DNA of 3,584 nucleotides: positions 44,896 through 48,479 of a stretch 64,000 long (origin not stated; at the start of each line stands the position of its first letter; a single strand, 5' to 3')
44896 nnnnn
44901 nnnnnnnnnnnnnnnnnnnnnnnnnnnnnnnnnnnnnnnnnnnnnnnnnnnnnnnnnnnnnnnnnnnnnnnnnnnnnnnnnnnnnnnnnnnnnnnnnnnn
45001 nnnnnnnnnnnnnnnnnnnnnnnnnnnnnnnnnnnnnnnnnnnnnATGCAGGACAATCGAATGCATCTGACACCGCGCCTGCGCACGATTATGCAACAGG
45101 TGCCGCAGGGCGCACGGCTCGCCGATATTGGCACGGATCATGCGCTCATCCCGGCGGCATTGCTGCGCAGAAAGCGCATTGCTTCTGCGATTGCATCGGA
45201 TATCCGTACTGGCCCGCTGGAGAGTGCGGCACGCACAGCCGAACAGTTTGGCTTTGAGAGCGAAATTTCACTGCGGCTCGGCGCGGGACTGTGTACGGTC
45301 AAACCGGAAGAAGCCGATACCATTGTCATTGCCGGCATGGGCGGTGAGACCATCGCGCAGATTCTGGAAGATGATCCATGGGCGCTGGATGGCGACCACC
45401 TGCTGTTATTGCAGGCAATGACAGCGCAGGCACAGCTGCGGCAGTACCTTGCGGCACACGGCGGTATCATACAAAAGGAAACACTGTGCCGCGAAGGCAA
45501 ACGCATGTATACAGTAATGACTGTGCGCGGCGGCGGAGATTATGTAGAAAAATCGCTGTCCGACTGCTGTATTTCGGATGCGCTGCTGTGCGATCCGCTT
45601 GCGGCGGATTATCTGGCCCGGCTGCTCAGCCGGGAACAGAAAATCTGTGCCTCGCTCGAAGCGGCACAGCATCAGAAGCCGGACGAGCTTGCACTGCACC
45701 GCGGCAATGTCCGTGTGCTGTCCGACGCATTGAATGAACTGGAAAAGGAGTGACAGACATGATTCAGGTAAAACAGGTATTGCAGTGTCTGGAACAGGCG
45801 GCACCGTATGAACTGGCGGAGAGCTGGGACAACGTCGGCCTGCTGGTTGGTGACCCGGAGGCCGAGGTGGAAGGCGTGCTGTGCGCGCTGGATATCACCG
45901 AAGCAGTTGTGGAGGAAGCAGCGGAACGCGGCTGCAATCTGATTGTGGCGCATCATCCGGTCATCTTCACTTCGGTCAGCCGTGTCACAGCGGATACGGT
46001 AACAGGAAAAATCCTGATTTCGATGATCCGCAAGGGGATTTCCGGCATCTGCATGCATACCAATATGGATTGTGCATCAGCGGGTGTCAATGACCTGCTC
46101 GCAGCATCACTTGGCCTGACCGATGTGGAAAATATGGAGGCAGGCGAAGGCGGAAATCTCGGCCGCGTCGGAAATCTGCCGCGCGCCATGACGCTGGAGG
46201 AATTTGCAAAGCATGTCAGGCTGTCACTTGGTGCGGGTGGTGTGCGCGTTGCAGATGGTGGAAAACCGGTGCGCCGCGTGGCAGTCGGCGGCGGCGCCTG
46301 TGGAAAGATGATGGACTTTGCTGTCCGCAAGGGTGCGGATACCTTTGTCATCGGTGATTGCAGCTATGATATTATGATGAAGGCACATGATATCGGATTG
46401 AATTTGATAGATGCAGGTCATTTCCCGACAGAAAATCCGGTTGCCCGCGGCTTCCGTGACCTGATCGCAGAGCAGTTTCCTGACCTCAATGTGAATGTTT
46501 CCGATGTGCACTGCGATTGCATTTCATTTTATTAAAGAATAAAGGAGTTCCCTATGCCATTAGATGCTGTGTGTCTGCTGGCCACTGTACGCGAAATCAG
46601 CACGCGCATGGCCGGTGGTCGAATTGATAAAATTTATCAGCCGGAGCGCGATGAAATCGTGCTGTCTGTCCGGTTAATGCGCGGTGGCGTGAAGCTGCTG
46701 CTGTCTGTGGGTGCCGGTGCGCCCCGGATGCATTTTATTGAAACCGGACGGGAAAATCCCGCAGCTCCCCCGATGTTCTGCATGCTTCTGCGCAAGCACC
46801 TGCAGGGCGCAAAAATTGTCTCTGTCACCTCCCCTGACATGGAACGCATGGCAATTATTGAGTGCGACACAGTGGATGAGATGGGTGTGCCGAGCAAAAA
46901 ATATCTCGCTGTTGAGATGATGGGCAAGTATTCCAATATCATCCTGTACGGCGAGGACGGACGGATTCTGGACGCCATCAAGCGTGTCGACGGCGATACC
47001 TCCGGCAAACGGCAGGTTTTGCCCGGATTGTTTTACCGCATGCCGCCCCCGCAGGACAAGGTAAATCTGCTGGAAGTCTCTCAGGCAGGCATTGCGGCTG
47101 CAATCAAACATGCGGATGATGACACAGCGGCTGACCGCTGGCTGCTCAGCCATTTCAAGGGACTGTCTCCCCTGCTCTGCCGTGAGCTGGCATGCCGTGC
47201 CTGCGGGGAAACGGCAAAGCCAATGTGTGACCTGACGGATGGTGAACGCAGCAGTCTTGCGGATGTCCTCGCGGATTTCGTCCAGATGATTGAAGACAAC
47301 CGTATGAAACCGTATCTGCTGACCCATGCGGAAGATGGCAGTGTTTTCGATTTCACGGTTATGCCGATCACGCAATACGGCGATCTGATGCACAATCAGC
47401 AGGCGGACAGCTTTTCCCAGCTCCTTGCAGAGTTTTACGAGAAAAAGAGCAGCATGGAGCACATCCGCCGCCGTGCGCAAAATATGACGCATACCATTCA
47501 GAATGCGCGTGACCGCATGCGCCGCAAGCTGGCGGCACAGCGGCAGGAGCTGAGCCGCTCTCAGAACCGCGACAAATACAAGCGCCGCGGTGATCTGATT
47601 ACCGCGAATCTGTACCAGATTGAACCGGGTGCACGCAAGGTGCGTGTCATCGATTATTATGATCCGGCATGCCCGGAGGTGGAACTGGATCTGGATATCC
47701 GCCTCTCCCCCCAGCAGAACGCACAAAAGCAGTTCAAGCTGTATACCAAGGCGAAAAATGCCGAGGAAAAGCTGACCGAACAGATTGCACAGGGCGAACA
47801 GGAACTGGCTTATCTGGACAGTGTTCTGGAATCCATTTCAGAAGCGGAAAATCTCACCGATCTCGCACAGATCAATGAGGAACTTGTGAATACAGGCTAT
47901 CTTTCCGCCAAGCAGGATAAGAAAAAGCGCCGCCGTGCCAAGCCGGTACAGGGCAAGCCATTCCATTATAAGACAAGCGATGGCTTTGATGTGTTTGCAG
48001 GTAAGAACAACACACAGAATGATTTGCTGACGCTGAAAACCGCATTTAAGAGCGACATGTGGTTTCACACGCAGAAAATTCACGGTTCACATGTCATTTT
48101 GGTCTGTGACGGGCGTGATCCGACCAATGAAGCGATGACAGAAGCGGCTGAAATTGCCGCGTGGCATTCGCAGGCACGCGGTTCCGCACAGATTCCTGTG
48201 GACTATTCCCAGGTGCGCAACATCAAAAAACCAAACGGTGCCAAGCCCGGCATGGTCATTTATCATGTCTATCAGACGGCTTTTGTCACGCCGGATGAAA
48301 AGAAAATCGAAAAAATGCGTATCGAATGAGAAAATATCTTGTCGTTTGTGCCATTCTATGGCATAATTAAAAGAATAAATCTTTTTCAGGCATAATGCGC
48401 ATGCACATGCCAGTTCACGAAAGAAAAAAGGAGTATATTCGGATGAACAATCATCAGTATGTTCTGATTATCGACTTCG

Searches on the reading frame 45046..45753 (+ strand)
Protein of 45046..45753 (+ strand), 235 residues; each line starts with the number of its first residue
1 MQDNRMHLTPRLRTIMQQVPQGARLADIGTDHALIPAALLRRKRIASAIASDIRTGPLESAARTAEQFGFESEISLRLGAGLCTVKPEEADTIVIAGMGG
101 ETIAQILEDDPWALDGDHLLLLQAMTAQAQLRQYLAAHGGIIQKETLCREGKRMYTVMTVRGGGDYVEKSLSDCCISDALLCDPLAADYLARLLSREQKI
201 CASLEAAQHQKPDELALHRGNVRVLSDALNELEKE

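Call 11: search_protein_families(library=pfam, proteins=[window:45046-45753:+], max_evalue=0.01)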
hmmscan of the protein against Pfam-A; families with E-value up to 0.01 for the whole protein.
window:45046-45753:+ (235 aa): 2 families
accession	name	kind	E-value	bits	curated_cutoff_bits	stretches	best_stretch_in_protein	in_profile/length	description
PF12847.13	Methyltransf_18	-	1.3e-49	168.6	27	1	8-158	1-151/151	Methyltransferase domain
PF04816.18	TrmK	-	2e-38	132.4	27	1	25-211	1-192/205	tRNA (adenine(22)-N(1))-methyltransferase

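Call 15: find_related_loci(query=window:45046-45753:+, collection=genome_contigs, flank=8000)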
Query window:45046-45753:+ (235 aa) in genome_contigs; peptide patterns used: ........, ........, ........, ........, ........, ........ (x = any residue, [..] = any of these).
100 stretches matched a pattern; 7 encode a relative of the query (tblastn E <= 1e-3); 7 distinct loci.
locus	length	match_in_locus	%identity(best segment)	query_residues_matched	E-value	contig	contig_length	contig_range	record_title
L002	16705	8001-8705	92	1-235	5e-146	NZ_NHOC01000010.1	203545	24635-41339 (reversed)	Butyricicoccus porcorum strain BB10 BB10_c10, whole genome shotgun sequence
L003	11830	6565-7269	88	1-235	3e-139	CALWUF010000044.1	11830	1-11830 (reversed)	MAG: uncultured Butyricicoccus sp. isolate E11__bin102 genome assembly, contig: E11__k127_3160262, whole genome shotgun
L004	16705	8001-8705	78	1-235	4e-123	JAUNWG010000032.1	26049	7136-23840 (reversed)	MAG: Eubacteriales bacterium isolate S8M_St_43 NODE_598_length_26049_cov_6.685235, whole genome shotgun sequence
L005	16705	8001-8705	79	1-235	4e-123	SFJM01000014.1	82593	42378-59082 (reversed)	MAG: Clostridiales bacterium isolate W1P33.008 Contig112, whole genome shotgun sequence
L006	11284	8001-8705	78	1-235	1e-122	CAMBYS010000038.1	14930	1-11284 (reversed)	MAG: uncultured Clostridia bacterium isolate SRR17382101_bin.25_metaWRAP_v1.3_MAG genome assembly, contig: ERZ10544624.2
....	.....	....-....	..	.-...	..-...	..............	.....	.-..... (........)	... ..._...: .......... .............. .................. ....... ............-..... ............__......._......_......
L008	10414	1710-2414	74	1-235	4e-113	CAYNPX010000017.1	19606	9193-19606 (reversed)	MAG TPA_asm: uncultured Butyricicoccus sp. isolate SRP222994_co1_112 genome assembly, contig: NODE_5713_length_19606_cov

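Call 36: search_protein_families(library=pfam, proteins=[L002:5362-6135:+, L002:6628-6993:-, L002:6305-6586:-, L002:4307-4729:-, L002:2065-3084:+], max_evalue=0.001)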
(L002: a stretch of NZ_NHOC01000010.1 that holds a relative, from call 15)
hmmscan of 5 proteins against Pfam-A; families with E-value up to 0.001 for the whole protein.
L002:5362-6135:+ (257 aa): 1 family
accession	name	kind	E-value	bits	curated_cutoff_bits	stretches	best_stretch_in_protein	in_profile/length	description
PF01925.25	TauE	-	6.2e-35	121.4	32.6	1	10-249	1-235/237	Sulfite exporter TauE/SafE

L002:6628-6993:- (121 aa): 0 families

L002:6305-6586:- (93 aa): 0 families

L002:4307-4729:- (140 aa): 6 families
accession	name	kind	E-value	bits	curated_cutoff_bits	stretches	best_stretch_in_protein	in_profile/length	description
PF13601.12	HTH_34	-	2.5e-10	40.8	27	1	34-108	3-77/80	Winged helix DNA-binding domain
PF22381.2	Staph_reg_Sar_Rot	-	1.9e-09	37.9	27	1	28-101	11-83/85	Transcriptional regulator SarA/Rot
PF01047.28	MarR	-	9.7e-09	35.4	24.6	1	42-88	14-59/59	MarR family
PF12802.13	MarR_2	-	1e-06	29.2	27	1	36-86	10-60/61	MarR family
PF14394.12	DUF4423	-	0.00022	21.5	30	1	35-116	24-108/165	Domain of unknown function (DUF4423)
PF21984.2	DnaD_N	-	0.0009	19.8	27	1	38-88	23-77/101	DnaD N-terminal domain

L002:2065-3084:+ (339 aa): 3 families
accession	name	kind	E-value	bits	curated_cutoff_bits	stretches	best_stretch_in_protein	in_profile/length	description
PF22725.1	GFO_IDH_MocA_C3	-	5.3e-27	94.7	27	1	133-257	1-124/124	GFO/IDH/MocA C-terminal domain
PF02894.22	GFO_IDH_MocA_C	-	2.1e-22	80.5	22.9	1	137-337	1-218/218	Oxidoreductase family, C-terminal alpha/beta domain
PF01408.29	GFO_IDH_MocA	-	9.9e-21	75.1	24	1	4-120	1-116/120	Oxidoreductase family, NAD-binding Rossmann fold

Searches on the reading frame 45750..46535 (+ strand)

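Call 11: search_protein_families(library=pfam, proteins=[window:45750-46535:+], max_evalue=0.01)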
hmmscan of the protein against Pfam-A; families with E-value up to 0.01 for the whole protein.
window:45750-46535:+ (261 aa): 1 family
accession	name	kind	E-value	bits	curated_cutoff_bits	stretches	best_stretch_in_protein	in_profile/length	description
PF01784.24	DUF34_NIF3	-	1.4e-73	248.1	23.4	1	6-252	2-251/256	Duf34/NIF3 (NGG1p interacting factor 3)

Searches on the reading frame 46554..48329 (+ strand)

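Call 62: search_protein_families(library=ncbifam, proteins=[window:46554-48329:+], max_evalue=0.01)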
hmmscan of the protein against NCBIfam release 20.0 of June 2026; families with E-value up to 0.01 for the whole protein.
window:46554-48329:+ (591 aa): 2 families
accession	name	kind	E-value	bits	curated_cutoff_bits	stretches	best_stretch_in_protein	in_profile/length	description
NF038240.1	fibro_bind_EfbA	exception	3.3e-129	432.1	1025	1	1-589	1-566/567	fibronectin-binding protein EfbA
NF041120.1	RqcH_arch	equivalog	5.8e-54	183.9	400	1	8-541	5-518/645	ribosome rescue protein RqcH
